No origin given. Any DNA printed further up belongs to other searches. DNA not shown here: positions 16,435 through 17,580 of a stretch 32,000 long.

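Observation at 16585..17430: LRAT/PLAAT-like Cys-His domain fused to a degenerate phosphopantetheinyl-transferase-like region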

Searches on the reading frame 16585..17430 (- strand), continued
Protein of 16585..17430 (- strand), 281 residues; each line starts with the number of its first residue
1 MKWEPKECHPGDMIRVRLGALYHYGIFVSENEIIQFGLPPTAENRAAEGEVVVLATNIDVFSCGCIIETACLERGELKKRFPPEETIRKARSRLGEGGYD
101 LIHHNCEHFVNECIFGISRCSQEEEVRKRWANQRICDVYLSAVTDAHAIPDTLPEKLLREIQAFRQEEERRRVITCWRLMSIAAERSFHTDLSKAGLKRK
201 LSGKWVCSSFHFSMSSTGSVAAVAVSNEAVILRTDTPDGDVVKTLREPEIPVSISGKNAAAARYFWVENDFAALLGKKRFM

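Call 29: find_related_loci(query=A4, collection=genome_contigs, flank=10000)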
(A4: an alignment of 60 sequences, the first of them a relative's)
Query A4 (281 aa) in genome_contigs; peptide patterns used: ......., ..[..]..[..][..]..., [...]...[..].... (x = any residue, [..] = any of these).
344 stretches matched a pattern; 327 encode a relative of the query (tblastn E <= 1e-3); the best 80 are kept; 80 distinct loci.
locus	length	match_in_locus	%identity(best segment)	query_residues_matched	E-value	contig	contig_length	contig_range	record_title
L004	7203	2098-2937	61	1-280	1e-115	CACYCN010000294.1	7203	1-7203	MAG: uncultured Ruminococcus sp. isolate RUG11818 genome assembly, contig: RUG11818_asm_294, whole genome shotgun sequen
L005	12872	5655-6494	59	1-280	2e-113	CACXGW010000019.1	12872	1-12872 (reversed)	MAG: uncultured Ruminococcus sp. isolate RUG11254 genome assembly, contig: RUG11254_asm_19, whole genome shotgun sequenc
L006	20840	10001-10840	56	1-280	1e-108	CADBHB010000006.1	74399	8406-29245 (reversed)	MAG: uncultured Ruminococcus sp. isolate RUG13966 genome assembly, contig: RUG13966_asm_6, whole genome shotgun sequence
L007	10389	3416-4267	56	1-280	3e-108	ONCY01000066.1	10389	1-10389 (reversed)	uncultured Clostridiales bacterium isolate RUG196 genome assembly, contig: scaffold_2546, whole genome shotgun sequence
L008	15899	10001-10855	56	1-280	7e-108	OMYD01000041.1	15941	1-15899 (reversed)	uncultured Clostridiales bacterium isolate RUG081 genome assembly, contig: scaffold_1579, whole genome shotgun sequence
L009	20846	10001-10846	57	1-280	8e-108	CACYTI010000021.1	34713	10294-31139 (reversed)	MAG: uncultured Ruminococcus sp. isolate RUG12253 genome assembly, contig: RUG12253_asm_21, whole genome shotgun sequenc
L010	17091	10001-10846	56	1-280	9e-107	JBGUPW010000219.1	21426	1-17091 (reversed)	MAG: Ruminococcus sp. isolate ruminal_MAG_154 ruminal_MAG_154_contig_0219, whole genome shotgun sequence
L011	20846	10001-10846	56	1-280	1e-106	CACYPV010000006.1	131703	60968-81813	MAG: uncultured Ruminococcus sp. isolate RUG12166 genome assembly, contig: RUG12166_asm_6, whole genome shotgun sequence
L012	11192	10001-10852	55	1-280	3e-106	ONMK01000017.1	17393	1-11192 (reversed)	uncultured Clostridiales bacterium isolate RUG447 genome assembly, contig: scaffold_1823, whole genome shotgun sequence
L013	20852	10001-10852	54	1-280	7e-105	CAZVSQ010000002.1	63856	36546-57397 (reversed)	MAG TPA_asm: uncultured Ruminococcus sp. isolate binchicken_co353_91 genome assembly, contig: NODE_547_length_63856_cov_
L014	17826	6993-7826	53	1-280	3e-104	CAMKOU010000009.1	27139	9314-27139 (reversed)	MAG: uncultured Clostridia bacterium isolate SRR12081296_bin.64_metaWRAP_v1.3_MAG genome assembly, contig: ERZ12289772.2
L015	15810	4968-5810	54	1-280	3e-104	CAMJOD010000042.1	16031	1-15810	MAG: uncultured Clostridia bacterium isolate SRR12081292_bin.9_metaWRAP_v1.3_MAG genome assembly, contig: ERZ12289771.60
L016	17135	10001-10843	54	1-280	5e-104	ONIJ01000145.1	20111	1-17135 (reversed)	uncultured Clostridiales bacterium isolate RUG333 genome assembly, contig: k87_26534653, whole genome shotgun sequence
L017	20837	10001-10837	56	1-280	9e-104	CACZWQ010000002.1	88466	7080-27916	MAG: uncultured Ruminococcus sp. isolate RUG13014 genome assembly, contig: RUG13014_asm_2, whole genome shotgun sequence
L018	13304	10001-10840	58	1-280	1e-102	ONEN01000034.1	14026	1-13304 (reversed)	uncultured Clostridiales bacterium isolate RUG230 genome assembly, contig: scaffold_4706, whole genome shotgun sequence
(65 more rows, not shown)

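Call 30: predict_structure(alignment_id=A4)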
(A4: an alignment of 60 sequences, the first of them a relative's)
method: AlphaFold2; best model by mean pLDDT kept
length: 281 residues; sequences in the alignment: 60
mean_pLDDT: 92.3   pTM: 0.63
mean pLDDT of the five models: 92.3, 91.6, 91.0, 89.1, 88.7
residues with pLDDT >= 90: 224; 70-90: 53; 50-70: 4; < 50: 0
segments of 3 or more residues with pLDDT < 50: none
pLDDT, mean of each block of 10 residues (from residue 1): 89 93 95 93 77 95 94 93 98 92 88 94 76 91 83 89 93 95 95 93 94 96 97 96 96 97 95 95 92
secondary structure, 60 per line:
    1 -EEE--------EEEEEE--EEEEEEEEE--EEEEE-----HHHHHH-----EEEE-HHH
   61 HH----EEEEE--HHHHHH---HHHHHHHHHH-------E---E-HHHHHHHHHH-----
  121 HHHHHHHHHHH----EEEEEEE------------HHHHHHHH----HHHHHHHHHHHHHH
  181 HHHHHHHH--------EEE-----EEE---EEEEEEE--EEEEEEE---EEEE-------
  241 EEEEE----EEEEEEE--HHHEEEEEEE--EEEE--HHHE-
elements in order: E2-4 E13-18 E21-29 E32-36 H42-47 E53-56 H58-62 E67-71 H74-79 H83-92 H106-115 H121-131 E136-142 H155-162 H167-188 E197-199 E205-207 E211-217 E220-226 E230-233 E241-245 E250-256 E262-268 E271-274

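Call 33: fold_search(model_id=the predicted structure, library=pdb)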
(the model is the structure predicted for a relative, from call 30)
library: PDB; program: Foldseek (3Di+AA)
matches with E <= 10: 240; with E <= 0.001: 14
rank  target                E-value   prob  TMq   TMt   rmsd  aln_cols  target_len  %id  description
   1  4dpz                  2.4e-06  1.00  0.31  0.74   4.2       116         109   22  Crystal structure of human HRASLS2 (released 2012-05-30)
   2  7zom                  2.8e-06  1.00  0.31  0.76   3.5       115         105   23  Crystal structure of N-terminal catalytic domain of human PLAAT3 (released 2023-04-26)
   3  4fa0                  3.4e-06  1.00  0.31  0.77   3.7       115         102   23  Crystal structure of human AdPLA to 2.65 A resolution (released 2012-06-06)
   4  7zot_A                8.8e-06  1.00  0.32  0.71   4.4       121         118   20  crystal structure of PLAAT4 N-terminal domain (released 2022-10-26)
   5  4dot                  9.3e-06  1.00  0.29  0.73   3.8       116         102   22  Crystal structure of human HRASLS3. (released 2012-05-30)
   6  2kyt_MODEL_1_A        1.8e-05  1.00  0.32  0.67   4.7       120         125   23  Solution structure of the H-REV107 N-terminal domain (released 2010-11-03)
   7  7c3z                  9.0e-05  1.00  0.29  0.72   3.7       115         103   22  The structure of class II tumor suppressor protein H-REV107 (released 2021-05-19)
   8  2c43                  1.7e-04  1.00  0.31  0.31   6.2       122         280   11  STRUCTURE OF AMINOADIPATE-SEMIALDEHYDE DEHYDROGENASE- PHOSPHOPANTETHEINYL TRANSFERASE IN COMPLEX WITH COENZYME A (released 2005-10-24)
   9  4mrt_A                2.6e-04  1.00  0.31  0.38   3.9       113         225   14  Structure of the Phosphopantetheine Transferase Sfp in Complex with Coenzyme A and a Peptidyl Carrier Protein (released 2014-04-23)
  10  2byd                  2.8e-04  1.00  0.31  0.31   6.2       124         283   11  Structure of aminoadipate-semialdehyde dehydrogenase- phosphopantetheinyl transferase (released 2005-08-05)
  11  2cg5_A                3.8e-04  1.00  0.31  0.32   6.2       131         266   13  Structure of aminoadipate-semialdehyde dehydrogenase- phosphopantetheinyl transferase in complex with cytosolic acyl c (released 2006-03-01)
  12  1qr0                  3.8e-04  1.00  0.29  0.35   4.6       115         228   14  CRYSTAL STRUCTURE OF THE 4'-PHOSPHOPANTETHEINYL TRANSFERASE SFP-COENZYME A COMPLEX (released 1999-12-10)
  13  4q95_A                5.7e-04  1.00  0.26  0.49  13.2       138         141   22  Crystal structure of HRASLS3/LRAT chimeric protein (released 2014-10-29)
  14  8iuf_E7               7.7e-04  1.00  0.36  0.40   3.8       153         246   17  Cryo-EM structure of Euglena gracilis super-complex I+III2+IV, composite (released 2024-02-28)
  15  4q95_B                1.2e-03  1.00  0.25  0.53  14.0       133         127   20  Crystal structure of HRASLS3/LRAT chimeric protein (released 2014-10-29)
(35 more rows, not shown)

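Call 52: find_encoding_contigs(protein=P0045, flank=10000, max_places=1)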
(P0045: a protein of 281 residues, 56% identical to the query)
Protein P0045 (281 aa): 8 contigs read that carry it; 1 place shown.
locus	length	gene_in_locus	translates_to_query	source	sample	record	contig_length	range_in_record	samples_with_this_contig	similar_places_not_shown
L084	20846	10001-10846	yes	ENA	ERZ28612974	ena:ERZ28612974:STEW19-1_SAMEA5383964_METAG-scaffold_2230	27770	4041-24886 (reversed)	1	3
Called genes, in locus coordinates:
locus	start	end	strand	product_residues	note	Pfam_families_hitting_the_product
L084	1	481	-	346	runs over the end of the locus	PF01820:Dala_Dala_lig_N, PF01071:GARS_A (weak), PF02655:ATP-grasp_3, PF02786:CPSase_L_D2, PF08443:RimK, PF07478:Dala_Dala_lig_C, PF13535:ATP-grasp_4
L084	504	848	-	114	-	PF01187:MIF (weak)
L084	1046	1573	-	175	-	PF05683:Fumerase_C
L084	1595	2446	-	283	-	PF05681:Fumerase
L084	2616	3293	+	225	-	PF00072:Response_reg, PF00486:Trans_reg_C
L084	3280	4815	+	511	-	PF00512:HisKA, PF02518:HATPase_c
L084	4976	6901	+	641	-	PF00501:AMP-binding, PF00550:PP-binding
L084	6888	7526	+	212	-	PF01553:Acyltransferase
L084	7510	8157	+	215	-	PF01553:Acyltransferase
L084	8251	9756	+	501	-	PF00501:AMP-binding, PF23562:AMP-binding_C_3 (weak)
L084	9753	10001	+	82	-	-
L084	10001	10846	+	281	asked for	PF04970:LRAT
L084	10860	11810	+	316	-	PF02129:Peptidase_S15 (weak), PF02230:Abhydrolase_2 (faint), PF00561:Abhydrolase_1 (weak), PF12146:Hydrolase_4 (weak), PF00326:Peptidase_S9 (weak)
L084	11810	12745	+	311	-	PF02645:DegV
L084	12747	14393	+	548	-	PF02734:Dak2, PF21645:FakA-like_M, PF13684:FakA-like_C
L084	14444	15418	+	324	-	PF12146:Hydrolase_4 (weak), PF00561:Abhydrolase_1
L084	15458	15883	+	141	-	-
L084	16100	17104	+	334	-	PF12146:Hydrolase_4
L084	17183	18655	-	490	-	PF01225:Mur_ligase, PF08245:Mur_ligase_M, PF02875:Mur_ligase_C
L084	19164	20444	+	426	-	PF01547:SBP_bac_1, PF13416:SBP_bac_8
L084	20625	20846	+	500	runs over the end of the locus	PF00528:BPD_transp_1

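Call 57: predict_structure(alignment_id=A6)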
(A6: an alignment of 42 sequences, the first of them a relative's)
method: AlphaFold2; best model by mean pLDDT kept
length: 349 residues; sequences in the alignment: 42
mean_pLDDT: 91.5   pTM: 0.73
mean pLDDT of the five models: 91.5, 91.0, 90.4, 89.7, 89.7
residues with pLDDT >= 90: 275; 70-90: 55; 50-70: 16; < 50: 3
segments of 3 or more residues with pLDDT < 50: 347-349
pLDDT, mean of each block of 10 residues (from residue 1): 77 91 93 86 73 92 90 94 98 89 90 93 77 93 97 97 98 98 95 96 95 98 98 97 93 96 90 97 94 96 95 97 95 91 53
secondary structure, 60 per line:
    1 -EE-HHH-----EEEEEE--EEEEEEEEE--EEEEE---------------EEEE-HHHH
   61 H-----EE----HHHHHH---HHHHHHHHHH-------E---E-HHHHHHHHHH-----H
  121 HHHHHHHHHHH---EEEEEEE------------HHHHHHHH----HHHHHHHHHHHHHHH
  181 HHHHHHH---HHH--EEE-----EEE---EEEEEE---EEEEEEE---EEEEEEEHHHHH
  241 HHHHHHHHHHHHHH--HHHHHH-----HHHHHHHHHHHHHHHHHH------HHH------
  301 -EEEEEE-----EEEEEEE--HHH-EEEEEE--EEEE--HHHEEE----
elements in order: E13-18 E21-29 E32-36 E52-55 H57-61 H73-78 H82-91 H105-114 H120-131 E135-141 H154-161 H166-187 E196-198 E204-206 E210-215 E219-225 E229-235 H236-254 H257-262 H268-285 E302-307 E313-319 E326-331 E334-337 E343-345

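Call 60: fold_search(model_id=the predicted structure, library=pdb)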
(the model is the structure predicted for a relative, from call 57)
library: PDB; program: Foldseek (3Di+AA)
matches with E <= 10: 321; with E <= 0.001: 44
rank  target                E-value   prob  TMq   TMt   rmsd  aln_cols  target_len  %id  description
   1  4mrt_A                1.3e-09  1.00  0.41  0.61   4.2       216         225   20  Structure of the Phosphopantetheine Transferase Sfp in Complex with Coenzyme A and a Peptidyl Carrier Protein (released 2014-04-23)
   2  2cg5_A                3.0e-09  1.00  0.41  0.52   8.2       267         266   13  Structure of aminoadipate-semialdehyde dehydrogenase- phosphopantetheinyl transferase in complex with cytosolic acyl c (released 2006-03-01)
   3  2c43                  3.4e-09  1.00  0.43  0.52   7.8       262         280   15  STRUCTURE OF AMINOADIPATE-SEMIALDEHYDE DEHYDROGENASE- PHOSPHOPANTETHEINYL TRANSFERASE IN COMPLEX WITH COENZYME A (released 2005-10-24)
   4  1qr0                  5.0e-09  1.00  0.38  0.55   5.7       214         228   20  CRYSTAL STRUCTURE OF THE 4'-PHOSPHOPANTETHEINYL TRANSFERASE SFP-COENZYME A COMPLEX (released 1999-12-10)
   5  2byd                  6.0e-09  1.00  0.42  0.50   7.8       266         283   14  Structure of aminoadipate-semialdehyde dehydrogenase- phosphopantetheinyl transferase (released 2005-08-05)
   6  6qwu                  7.7e-07  1.00  0.37  0.56   5.4       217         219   18  4'-phosphopantetheinyl transferase PptAb from Mycobacterium abscessus at pH 5.5 with Mn2+ and CoA. (released 2020-03-25)
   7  7b4r                  9.2e-07  1.00  0.39  0.59   4.6       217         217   18  Structure of the 4'-phosphopantetheinyl transferase PptAb from Mycobacterium abscessus in complex with Coenzyme A and N- (released 2021-11-10)
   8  6qxr                  1.2e-06  1.00  0.37  0.55   5.4       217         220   18  4'-phosphopantetheinyl transferase PptAb from Mycobacterium abscessus at pH 8.5 with Mn2+ and CoA. (released 2020-03-25)
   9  6qyg                  1.4e-06  1.00  0.38  0.57   4.9       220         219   18  4'-phosphopantetheinyl transferase PptAb from Mycobacterium abscessus at pH 8.5 with Mg2+ and CoA. (released 2020-03-25)
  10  7bdw_A                1.8e-06  1.00  0.39  0.59   4.7       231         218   15  Crystal structure of mycobacterial PptAb in complex with ACP and compound 8918 (released 2021-11-10)
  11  8gkf_B                1.8e-06  1.00  0.37  0.56   7.7       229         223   16  Phosphopantetheinyl transferase PptT from Mycobacterium tuberculosis in complex with Raltitrexed. (released 2024-03-20)
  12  8gkf_A                1.8e-06  1.00  0.37  0.55   7.7       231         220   15  Phosphopantetheinyl transferase PptT from Mycobacterium tuberculosis in complex with Raltitrexed. (released 2024-03-20)
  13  6rcx_A                2.1e-06  1.00  0.38  0.57   6.0       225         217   16  Mycobacterial 4'-phosphopantetheinyl transferase PptAb in complex with the ACP domain of PpsC. (released 2020-04-15)
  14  4qjl                  2.2e-06  1.00  0.38  0.55   4.5       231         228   16  Crystal structure of M. ulcerans phosphopantetheinyl transferase MuPPT (released 2014-07-16)
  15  6qxq                  2.5e-06  1.00  0.37  0.55   5.7       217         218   18  4'-phosphopantetheinyl transferase PptAb from Mycobacterium abscessus at pH 7 with Mn2+ and CoA. (released 2020-03-25)
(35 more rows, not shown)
